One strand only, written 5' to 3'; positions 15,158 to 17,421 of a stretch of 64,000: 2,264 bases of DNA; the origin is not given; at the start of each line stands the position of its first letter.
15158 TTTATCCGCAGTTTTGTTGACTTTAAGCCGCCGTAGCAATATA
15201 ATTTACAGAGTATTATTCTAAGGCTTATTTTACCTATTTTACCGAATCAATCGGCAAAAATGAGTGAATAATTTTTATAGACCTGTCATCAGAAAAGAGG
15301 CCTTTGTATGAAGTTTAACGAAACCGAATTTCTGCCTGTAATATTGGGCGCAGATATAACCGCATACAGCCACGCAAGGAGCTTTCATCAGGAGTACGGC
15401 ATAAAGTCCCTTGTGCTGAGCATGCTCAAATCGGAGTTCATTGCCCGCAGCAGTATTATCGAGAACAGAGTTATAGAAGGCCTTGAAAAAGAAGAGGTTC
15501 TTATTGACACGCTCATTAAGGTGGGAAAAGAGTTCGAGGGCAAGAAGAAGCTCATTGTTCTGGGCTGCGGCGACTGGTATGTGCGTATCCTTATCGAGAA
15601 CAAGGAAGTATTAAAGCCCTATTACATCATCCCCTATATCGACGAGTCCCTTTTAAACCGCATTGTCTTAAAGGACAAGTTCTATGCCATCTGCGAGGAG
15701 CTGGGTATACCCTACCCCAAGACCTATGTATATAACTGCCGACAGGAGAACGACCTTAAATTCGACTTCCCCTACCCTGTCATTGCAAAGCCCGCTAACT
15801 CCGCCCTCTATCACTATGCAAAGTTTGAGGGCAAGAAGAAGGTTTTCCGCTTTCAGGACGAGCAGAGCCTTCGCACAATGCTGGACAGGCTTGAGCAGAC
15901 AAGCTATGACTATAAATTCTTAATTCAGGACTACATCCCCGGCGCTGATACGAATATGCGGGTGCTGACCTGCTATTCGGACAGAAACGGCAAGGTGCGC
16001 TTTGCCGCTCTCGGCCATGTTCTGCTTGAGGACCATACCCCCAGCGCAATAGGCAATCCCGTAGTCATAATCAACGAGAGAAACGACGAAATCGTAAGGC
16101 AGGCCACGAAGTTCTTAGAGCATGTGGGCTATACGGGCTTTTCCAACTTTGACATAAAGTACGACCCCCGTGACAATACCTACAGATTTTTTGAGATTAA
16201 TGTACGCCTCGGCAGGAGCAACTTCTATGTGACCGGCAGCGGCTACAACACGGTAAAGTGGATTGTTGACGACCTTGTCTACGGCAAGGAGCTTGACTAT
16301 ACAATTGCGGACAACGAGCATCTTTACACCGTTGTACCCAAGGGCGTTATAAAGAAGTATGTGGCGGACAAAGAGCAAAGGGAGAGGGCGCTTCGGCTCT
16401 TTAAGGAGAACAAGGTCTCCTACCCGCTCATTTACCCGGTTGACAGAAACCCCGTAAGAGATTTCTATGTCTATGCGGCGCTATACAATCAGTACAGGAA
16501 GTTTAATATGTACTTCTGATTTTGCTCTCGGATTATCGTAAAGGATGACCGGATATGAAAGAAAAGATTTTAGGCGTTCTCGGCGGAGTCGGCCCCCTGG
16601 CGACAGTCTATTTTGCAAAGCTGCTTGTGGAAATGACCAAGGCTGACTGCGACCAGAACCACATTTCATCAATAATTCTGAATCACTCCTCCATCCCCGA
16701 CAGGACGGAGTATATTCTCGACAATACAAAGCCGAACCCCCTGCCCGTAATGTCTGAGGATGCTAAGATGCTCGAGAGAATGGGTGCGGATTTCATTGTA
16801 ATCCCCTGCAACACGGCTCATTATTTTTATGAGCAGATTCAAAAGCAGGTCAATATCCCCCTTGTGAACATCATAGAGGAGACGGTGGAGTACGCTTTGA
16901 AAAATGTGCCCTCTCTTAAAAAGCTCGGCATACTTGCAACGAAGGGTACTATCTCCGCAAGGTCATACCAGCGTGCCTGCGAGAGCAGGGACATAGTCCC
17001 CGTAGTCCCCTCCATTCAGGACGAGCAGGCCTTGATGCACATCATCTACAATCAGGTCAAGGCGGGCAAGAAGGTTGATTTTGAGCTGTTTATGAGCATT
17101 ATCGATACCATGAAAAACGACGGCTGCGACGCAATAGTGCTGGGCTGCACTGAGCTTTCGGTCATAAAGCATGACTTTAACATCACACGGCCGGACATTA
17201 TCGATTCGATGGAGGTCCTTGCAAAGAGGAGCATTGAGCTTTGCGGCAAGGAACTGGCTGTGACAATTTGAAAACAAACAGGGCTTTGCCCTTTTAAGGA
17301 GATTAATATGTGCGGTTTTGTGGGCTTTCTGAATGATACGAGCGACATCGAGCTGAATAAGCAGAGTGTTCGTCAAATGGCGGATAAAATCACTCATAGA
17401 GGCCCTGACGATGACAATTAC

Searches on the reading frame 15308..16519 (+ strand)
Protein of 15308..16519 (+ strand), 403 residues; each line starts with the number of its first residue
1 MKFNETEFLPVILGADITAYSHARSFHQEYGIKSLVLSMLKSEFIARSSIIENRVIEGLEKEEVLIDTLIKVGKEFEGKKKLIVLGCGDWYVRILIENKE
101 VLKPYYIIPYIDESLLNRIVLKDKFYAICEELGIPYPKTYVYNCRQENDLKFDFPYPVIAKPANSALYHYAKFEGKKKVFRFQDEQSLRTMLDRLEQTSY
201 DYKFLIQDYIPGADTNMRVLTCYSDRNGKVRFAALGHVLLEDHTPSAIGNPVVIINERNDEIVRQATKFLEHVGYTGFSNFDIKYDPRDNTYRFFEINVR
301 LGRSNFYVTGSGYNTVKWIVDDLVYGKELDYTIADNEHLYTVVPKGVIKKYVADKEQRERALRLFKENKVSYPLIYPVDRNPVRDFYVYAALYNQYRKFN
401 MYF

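Call 60: find_encoding_contigs(protein=window:15308-16519:+, flank=5000, max_places=10)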
Protein window:15308-16519:+ (403 aa): 23 contigs read that carry it; 10 places shown.
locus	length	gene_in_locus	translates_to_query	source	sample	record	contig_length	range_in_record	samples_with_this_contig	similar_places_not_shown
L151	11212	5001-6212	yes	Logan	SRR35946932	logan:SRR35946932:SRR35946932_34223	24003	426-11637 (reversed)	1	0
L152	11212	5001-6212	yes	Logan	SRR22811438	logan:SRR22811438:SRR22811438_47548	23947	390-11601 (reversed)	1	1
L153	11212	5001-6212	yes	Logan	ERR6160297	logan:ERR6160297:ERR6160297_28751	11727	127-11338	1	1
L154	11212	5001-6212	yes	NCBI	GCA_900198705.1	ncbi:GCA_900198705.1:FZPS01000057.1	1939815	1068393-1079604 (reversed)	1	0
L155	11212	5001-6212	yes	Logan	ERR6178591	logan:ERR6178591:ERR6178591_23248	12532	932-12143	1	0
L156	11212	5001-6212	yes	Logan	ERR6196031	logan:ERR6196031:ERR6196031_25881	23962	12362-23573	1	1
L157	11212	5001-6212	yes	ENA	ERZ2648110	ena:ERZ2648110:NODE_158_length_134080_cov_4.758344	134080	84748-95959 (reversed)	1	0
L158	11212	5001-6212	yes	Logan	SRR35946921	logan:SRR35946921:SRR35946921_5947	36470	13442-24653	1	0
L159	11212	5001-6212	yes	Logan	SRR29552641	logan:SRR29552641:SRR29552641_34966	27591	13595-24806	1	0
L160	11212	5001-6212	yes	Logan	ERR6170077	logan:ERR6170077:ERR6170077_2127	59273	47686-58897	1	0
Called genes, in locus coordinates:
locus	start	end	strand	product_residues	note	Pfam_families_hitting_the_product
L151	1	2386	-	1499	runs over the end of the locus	-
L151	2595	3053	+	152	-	-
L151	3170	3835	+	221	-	PF09335:VTT_dom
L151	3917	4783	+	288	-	-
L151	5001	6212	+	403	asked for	PF02786:CPSase_L_D2 (faint)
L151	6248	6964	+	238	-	PF01177:Asp_Glu_race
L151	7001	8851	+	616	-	PF13522:GATase_6, PF13537:GATase_7, PF00733:Asn_synthase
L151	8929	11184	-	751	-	PF08531:Bac_rhamnosid_N, PF05592:Bac_rhamnosid, PF17389:Bac_rhamnosid6H, PF17390:Bac_rhamnosid_C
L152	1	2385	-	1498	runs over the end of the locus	-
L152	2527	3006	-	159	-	-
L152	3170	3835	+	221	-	PF09335:VTT_dom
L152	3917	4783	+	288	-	-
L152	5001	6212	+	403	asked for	PF02786:CPSase_L_D2 (faint)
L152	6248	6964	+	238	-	PF01177:Asp_Glu_race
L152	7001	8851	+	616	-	PF13522:GATase_6, PF13537:GATase_7, PF00733:Asn_synthase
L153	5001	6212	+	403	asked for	PF02786:CPSase_L_D2 (faint)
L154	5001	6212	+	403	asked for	PF02786:CPSase_L_D2 (faint)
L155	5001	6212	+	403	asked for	PF02786:CPSase_L_D2 (faint)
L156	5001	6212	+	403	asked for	PF02786:CPSase_L_D2 (faint)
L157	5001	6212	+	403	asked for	PF02786:CPSase_L_D2 (faint)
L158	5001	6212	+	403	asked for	PF02786:CPSase_L_D2 (faint)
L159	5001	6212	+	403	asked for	PF02786:CPSase_L_D2 (faint)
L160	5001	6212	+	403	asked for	PF02786:CPSase_L_D2 (faint)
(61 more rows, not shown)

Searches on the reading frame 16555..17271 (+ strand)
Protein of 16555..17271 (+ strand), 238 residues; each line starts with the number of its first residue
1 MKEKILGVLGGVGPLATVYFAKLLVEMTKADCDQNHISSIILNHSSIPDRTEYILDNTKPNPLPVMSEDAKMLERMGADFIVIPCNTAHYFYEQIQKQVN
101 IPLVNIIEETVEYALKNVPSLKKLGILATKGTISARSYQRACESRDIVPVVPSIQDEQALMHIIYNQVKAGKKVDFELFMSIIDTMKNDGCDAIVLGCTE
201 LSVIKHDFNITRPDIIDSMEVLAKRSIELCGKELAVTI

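Call 9: search_protein_families(library=pfam, proteins=[window:16555-17271:+], max_evalue=0.01)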
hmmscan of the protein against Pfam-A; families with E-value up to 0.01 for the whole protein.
window:16555-17271:+ (238 aa): 1 family
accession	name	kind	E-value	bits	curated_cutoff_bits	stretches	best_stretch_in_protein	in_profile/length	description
PF01177.27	Asp_Glu_race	-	1.2e-46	159.6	31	1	9-224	1-209/211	Asp/Glu/Hydantoin racemase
